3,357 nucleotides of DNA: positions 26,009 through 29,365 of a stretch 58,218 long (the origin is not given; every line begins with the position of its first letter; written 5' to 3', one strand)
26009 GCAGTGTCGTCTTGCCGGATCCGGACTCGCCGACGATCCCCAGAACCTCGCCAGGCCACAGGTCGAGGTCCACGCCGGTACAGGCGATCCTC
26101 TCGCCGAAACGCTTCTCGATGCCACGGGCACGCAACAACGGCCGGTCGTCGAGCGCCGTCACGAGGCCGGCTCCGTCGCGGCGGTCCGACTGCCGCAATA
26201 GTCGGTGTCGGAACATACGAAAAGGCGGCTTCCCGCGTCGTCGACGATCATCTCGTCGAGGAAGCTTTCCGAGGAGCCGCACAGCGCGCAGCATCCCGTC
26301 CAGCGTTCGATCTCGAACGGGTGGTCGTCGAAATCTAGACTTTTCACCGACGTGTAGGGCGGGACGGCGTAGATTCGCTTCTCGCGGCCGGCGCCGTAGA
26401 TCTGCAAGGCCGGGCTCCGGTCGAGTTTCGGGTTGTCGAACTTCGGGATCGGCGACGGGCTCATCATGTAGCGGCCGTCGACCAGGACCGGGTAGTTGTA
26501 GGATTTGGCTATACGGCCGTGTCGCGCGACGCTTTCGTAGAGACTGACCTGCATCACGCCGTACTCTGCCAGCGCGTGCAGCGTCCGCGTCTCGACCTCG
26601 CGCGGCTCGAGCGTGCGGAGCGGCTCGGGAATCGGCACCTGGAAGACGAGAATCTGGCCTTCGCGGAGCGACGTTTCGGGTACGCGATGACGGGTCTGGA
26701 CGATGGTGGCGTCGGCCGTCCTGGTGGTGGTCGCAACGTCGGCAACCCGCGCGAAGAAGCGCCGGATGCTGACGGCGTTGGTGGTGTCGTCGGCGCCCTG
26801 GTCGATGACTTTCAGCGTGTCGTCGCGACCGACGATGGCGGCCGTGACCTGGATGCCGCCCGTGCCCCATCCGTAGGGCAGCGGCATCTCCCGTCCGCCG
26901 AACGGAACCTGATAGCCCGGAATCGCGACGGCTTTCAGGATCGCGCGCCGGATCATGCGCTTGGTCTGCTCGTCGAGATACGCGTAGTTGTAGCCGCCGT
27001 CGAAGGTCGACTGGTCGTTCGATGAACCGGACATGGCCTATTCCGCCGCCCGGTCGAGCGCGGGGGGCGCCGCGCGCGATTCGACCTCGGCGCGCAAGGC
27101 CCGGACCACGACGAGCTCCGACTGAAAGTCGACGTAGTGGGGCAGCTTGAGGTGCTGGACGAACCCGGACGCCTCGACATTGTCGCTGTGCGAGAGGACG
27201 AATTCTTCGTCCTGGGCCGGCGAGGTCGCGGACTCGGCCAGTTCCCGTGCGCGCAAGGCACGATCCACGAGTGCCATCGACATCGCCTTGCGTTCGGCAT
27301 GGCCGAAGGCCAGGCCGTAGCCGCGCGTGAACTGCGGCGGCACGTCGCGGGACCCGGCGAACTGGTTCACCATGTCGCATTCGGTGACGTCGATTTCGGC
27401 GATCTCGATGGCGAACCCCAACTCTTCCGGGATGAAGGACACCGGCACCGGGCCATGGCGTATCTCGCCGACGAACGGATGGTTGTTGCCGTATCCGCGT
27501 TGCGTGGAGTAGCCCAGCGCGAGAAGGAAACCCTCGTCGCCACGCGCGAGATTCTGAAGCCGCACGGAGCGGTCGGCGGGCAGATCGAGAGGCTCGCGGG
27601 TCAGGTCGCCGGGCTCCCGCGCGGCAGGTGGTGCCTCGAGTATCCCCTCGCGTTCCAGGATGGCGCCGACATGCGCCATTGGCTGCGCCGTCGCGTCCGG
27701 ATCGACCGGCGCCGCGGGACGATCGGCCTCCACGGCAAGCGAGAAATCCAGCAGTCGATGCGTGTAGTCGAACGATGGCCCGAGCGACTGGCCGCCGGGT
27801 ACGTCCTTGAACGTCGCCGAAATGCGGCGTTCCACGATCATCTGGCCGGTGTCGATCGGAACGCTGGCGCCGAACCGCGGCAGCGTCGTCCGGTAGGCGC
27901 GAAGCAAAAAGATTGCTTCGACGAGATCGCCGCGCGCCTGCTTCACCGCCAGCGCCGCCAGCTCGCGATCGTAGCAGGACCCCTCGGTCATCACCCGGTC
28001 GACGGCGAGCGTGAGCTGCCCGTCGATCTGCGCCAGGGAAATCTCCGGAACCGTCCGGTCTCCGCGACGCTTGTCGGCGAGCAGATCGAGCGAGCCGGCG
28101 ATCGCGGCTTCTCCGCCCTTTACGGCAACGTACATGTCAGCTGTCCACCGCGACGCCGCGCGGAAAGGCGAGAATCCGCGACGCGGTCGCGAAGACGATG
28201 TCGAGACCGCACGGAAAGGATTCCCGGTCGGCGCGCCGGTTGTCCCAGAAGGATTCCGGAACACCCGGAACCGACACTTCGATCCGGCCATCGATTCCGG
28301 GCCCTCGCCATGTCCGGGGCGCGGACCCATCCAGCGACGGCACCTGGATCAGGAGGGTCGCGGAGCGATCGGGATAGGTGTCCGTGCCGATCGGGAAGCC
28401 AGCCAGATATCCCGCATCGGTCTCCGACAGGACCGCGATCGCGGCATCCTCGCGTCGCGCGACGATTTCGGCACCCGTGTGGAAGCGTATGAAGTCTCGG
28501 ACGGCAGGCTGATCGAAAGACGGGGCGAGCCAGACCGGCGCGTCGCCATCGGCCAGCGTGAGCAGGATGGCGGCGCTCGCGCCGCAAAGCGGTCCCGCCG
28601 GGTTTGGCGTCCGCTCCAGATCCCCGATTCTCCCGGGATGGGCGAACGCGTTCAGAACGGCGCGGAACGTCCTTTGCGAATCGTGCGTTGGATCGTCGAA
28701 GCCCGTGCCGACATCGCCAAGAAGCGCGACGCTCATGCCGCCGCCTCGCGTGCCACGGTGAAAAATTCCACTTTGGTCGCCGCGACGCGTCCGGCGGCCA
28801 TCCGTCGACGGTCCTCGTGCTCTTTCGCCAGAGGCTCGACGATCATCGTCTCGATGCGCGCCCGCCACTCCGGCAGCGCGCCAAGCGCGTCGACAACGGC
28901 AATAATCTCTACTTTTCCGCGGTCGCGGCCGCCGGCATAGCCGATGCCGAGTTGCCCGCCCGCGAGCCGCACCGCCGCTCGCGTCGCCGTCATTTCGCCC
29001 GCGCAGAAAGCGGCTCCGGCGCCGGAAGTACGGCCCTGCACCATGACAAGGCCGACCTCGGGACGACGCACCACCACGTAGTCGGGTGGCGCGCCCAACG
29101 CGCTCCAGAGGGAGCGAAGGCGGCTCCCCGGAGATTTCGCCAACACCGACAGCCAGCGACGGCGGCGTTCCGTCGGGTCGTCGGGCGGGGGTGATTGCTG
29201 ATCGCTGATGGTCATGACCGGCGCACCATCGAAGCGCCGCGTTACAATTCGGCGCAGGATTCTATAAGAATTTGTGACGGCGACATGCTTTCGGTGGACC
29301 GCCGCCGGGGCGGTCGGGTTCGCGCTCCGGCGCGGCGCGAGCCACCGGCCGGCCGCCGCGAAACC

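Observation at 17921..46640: ~29 kb organophosphorus supercluster: three to four importers, two ester hydrolases and C-P lyase in one island-borne block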

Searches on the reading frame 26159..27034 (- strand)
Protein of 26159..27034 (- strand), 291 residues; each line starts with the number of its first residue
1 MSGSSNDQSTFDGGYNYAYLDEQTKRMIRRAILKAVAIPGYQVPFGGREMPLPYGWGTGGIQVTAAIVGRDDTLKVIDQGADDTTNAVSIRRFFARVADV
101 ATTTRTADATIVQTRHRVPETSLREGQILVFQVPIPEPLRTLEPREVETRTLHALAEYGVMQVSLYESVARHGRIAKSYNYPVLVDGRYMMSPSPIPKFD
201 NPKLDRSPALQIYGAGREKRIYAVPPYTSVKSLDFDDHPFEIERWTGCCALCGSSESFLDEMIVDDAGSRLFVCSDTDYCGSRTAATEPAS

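Call 4: search_protein_families(library=pfam, proteins=[window:26159-27034:-])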
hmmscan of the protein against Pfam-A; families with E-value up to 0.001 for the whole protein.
window:26159-27034:- (291 aa): 1 family
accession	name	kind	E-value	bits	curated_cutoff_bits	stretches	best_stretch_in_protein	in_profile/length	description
PF06007.16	PhnJ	-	6.7e-145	481.7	25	1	14-284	2-273/275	Phosphonate metabolism protein PhnJ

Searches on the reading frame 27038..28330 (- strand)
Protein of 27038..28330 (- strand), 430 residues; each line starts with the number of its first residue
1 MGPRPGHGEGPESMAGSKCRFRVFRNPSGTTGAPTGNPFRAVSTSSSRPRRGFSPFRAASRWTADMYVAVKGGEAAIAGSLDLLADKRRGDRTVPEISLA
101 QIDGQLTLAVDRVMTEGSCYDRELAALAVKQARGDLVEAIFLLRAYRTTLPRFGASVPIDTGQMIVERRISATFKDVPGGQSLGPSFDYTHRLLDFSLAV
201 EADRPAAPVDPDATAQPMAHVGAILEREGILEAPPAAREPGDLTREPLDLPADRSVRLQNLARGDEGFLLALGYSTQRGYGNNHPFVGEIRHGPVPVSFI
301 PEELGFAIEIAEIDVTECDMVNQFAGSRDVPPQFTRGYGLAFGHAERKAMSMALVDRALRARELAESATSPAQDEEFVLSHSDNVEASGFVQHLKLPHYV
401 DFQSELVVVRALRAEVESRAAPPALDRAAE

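Call 4: search_protein_families(library=pfam, proteins=[window:27038-28330:-])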
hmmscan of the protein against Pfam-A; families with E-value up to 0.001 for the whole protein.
window:27038-28330:- (430 aa): 1 family
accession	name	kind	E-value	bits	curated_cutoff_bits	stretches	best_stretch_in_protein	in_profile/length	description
PF05861.17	PhnI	-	3.9e-160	532.8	34.5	1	66-415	1-347/348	Bacterial phosphonate metabolism protein (PhnI)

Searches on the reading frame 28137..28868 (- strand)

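Call 4: search_protein_families(library=pfam, proteins=[window:28137-28868:-])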
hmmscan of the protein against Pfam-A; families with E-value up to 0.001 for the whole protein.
window:28137-28868:- (243 aa): 1 family
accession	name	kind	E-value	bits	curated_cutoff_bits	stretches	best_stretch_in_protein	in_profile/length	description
PF05845.17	PhnH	-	3.3e-57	193.7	25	1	55-241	1-187/188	Bacterial phosphonate metabolism protein (PhnH)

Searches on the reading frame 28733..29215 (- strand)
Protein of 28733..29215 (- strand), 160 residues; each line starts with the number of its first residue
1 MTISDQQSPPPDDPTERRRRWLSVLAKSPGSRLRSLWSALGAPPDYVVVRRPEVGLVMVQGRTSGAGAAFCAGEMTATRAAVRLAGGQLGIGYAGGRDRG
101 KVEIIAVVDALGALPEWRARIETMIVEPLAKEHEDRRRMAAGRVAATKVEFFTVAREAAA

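Call 4: search_protein_families(library=pfam, proteins=[window:28733-29215:-])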
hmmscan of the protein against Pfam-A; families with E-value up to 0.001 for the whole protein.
window:28733-29215:- (160 aa): 1 family
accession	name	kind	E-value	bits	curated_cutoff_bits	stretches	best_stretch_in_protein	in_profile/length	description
PF06754.17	PhnG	-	2.7e-42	144.6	32.4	1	17-156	2-141/142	Phosphonate metabolism protein PhnG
